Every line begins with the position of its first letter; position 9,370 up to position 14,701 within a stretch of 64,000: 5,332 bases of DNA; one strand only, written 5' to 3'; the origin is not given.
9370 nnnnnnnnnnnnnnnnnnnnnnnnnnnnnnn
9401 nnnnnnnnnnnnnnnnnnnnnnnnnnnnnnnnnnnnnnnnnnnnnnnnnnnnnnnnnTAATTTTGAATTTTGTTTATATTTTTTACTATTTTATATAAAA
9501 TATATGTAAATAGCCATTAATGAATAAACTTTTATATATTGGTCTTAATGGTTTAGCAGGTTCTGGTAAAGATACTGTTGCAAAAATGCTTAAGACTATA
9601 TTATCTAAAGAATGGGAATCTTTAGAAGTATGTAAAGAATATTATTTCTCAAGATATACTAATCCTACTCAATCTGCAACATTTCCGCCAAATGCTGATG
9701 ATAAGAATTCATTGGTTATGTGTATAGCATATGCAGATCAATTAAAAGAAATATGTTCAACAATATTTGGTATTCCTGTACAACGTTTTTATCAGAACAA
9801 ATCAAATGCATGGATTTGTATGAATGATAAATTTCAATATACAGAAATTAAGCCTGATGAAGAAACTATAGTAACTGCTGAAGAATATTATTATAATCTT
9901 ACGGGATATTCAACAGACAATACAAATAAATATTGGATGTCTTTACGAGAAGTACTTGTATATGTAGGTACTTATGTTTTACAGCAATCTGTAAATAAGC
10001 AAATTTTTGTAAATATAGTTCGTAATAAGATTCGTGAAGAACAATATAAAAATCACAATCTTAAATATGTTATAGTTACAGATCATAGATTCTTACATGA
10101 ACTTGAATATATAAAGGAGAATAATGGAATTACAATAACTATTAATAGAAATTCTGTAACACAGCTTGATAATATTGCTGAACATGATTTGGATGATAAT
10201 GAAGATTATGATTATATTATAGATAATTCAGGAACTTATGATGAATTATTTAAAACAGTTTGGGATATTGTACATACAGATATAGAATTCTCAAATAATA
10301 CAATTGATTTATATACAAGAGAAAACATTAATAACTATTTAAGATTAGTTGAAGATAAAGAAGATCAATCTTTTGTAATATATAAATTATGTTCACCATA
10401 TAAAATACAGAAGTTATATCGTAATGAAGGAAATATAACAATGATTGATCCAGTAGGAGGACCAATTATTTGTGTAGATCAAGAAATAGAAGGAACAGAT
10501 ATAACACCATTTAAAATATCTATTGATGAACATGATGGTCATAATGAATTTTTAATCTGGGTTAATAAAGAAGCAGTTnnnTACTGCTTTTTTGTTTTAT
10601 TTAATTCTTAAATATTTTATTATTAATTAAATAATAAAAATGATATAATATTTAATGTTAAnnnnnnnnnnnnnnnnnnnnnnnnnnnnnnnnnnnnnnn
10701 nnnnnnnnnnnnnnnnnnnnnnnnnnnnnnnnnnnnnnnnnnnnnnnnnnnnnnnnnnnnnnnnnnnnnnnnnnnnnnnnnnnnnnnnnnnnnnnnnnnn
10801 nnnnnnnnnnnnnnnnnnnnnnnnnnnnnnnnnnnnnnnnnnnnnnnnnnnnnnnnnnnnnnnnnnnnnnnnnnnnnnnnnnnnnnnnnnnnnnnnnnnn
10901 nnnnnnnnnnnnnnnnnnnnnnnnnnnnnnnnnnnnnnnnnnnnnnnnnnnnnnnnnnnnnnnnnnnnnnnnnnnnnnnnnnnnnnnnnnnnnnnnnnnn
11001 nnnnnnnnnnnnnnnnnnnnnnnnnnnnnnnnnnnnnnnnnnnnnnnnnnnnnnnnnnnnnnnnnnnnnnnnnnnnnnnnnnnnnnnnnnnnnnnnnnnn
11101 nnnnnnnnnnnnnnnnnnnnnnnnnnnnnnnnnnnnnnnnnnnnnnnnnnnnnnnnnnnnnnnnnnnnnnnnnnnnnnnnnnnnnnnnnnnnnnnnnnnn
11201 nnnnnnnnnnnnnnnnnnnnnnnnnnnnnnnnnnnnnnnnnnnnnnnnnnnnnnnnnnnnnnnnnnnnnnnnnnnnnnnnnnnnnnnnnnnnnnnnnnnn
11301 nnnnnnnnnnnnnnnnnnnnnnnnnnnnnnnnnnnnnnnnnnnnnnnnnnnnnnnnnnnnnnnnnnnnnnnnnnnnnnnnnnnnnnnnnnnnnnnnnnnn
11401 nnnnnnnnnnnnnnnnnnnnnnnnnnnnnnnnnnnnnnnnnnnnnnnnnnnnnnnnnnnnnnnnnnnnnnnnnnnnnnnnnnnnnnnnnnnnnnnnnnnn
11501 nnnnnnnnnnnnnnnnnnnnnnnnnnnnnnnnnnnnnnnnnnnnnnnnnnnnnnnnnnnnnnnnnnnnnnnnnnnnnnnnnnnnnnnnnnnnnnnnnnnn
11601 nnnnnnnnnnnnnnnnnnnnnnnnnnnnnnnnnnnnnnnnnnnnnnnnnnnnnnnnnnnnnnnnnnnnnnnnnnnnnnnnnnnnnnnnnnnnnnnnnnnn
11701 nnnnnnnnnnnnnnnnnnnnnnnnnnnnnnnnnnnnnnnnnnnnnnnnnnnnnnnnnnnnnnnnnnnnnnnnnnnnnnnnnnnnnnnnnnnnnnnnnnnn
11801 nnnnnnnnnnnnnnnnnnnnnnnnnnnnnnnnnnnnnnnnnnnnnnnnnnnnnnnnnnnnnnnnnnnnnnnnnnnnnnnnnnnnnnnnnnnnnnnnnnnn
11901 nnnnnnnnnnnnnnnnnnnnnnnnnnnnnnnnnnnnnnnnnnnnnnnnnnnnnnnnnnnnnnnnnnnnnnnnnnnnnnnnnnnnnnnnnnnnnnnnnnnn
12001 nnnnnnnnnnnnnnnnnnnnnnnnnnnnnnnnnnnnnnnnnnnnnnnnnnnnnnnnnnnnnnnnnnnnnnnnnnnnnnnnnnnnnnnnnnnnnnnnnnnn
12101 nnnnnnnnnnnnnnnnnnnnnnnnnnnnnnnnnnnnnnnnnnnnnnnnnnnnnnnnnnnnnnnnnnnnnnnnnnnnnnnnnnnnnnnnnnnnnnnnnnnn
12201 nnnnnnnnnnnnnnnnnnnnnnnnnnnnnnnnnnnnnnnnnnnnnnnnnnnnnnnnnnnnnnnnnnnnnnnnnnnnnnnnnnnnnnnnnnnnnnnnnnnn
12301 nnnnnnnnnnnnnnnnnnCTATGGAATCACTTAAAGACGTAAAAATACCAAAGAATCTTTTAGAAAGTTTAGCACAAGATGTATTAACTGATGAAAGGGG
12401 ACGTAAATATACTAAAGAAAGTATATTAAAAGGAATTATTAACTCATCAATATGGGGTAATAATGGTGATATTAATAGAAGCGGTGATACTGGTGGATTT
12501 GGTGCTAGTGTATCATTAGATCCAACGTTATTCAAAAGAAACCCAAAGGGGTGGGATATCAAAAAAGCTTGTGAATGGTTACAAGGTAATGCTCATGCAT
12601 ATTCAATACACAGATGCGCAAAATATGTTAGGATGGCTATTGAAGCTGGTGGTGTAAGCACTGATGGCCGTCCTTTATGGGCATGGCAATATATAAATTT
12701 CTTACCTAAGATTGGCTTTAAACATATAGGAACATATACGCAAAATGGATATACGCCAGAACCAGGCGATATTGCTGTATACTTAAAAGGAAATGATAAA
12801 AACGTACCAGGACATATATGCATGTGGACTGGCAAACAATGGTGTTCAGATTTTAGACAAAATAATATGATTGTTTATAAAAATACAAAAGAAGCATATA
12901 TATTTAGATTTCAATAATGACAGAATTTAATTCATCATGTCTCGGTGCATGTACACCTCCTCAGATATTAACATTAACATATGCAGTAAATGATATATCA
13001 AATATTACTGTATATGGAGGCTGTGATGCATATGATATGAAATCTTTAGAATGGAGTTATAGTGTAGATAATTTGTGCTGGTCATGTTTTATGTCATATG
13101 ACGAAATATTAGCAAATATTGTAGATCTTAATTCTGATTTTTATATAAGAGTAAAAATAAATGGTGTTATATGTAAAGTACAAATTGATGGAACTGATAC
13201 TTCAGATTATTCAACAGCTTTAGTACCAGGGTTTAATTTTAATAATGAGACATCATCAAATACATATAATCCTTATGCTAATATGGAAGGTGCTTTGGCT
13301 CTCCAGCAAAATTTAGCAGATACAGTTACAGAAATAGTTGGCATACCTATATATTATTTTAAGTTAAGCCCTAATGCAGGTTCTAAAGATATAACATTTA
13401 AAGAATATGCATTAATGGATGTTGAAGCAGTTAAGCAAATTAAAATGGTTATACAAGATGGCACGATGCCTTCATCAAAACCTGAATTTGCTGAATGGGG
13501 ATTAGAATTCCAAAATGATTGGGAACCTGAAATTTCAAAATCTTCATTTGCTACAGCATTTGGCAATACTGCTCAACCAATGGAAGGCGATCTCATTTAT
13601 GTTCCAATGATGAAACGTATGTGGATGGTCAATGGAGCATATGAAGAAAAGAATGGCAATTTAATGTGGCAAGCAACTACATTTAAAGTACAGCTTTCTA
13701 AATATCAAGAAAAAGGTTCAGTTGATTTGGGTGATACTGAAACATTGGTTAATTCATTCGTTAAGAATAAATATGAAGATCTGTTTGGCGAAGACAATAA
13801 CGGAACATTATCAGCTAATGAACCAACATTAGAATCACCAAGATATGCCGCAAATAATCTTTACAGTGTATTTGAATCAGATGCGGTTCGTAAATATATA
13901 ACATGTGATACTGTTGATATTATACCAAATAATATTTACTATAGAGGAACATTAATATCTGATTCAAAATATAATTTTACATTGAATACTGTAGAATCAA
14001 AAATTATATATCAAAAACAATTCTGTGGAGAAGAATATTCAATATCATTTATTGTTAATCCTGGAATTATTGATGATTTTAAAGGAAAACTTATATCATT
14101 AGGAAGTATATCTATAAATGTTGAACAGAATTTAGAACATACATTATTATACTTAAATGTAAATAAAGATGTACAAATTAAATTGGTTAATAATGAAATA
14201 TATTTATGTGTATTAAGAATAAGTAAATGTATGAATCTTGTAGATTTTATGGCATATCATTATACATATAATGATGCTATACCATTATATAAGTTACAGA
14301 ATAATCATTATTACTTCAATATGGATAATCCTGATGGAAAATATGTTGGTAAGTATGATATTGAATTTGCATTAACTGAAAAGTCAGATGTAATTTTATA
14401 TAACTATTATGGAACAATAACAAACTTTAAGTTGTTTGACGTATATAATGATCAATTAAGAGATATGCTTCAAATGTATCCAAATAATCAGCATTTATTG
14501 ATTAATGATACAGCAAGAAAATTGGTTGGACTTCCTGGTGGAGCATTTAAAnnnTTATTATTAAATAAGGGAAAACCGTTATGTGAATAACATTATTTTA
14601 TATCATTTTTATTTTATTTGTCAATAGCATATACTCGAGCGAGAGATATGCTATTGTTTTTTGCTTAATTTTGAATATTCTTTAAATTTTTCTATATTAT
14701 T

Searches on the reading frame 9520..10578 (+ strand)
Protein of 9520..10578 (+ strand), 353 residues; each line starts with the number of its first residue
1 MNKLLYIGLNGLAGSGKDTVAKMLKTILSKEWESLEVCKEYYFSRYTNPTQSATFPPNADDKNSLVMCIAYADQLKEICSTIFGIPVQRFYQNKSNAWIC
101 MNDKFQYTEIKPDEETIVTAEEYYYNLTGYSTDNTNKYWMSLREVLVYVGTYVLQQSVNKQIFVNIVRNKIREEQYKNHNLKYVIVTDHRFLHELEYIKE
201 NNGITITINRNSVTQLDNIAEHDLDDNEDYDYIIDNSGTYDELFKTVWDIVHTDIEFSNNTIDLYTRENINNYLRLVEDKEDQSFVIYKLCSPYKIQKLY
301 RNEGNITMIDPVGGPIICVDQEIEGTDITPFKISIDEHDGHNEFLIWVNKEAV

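Call 78: search_protein_families(library=phrogs, proteins=[window:9520-10578:+], max_evalue=0.001)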
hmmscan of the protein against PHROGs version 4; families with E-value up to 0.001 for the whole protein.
window:9520-10578:+ (353 aa): 1 family
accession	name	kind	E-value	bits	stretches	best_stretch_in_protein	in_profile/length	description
phrog_139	-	other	2.5e-33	116.9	1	1-255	80-264/342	deoxynucleoside monophosphate kinase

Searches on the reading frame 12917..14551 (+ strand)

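Call 78: search_protein_families(library=phrogs, proteins=[window:12917-14551:+], max_evalue=0.001)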
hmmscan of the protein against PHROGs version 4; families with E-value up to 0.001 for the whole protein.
window:12917-14551:+ (545 aa): 2 families
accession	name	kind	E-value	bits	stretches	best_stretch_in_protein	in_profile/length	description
phrog_679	-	connector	7e-13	49.9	1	110-267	10-165/251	head closure Hc2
phrog_460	-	connector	8.8e-05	22.4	1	115-239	14-147/385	head closure Hc2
